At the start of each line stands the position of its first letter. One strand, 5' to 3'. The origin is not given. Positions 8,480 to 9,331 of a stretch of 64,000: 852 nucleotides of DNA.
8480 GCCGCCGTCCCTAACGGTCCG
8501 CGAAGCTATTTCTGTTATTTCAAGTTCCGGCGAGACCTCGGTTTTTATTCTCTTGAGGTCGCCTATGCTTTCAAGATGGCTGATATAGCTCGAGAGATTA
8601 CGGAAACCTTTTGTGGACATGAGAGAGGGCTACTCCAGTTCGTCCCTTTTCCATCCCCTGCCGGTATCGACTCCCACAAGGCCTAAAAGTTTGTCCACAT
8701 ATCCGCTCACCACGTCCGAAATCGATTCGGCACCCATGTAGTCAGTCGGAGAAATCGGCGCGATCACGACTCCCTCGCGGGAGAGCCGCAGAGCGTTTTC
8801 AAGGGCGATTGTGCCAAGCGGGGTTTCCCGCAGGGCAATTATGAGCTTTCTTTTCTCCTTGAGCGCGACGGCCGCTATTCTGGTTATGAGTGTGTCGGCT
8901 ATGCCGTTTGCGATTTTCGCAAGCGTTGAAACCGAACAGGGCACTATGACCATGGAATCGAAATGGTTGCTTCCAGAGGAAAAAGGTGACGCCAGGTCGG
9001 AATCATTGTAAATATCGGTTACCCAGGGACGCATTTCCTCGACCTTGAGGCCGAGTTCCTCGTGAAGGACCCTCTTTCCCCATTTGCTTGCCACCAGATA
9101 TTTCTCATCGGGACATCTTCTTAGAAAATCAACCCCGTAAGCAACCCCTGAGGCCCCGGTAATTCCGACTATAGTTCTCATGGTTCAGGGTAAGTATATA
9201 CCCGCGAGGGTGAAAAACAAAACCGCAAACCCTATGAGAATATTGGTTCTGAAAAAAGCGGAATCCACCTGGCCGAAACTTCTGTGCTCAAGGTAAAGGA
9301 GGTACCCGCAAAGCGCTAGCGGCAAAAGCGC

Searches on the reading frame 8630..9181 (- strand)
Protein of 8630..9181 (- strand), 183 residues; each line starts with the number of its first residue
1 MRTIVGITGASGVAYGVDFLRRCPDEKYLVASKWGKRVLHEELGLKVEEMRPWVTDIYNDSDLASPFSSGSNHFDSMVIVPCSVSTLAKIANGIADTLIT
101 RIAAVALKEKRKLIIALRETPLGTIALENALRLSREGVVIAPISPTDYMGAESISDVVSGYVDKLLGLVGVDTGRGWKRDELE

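Call 56: search_protein_families(library=pfam, proteins=[window:8630-9181:-], max_evalue=0.0001)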
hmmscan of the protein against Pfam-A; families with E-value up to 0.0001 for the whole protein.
window:8630-9181:- (183 aa): 1 family
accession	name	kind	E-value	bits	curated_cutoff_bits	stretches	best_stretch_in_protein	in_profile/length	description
PF02441.25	Flavoprotein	-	1.2e-36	126.2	22.7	1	1-159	1-144/162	Flavoprotein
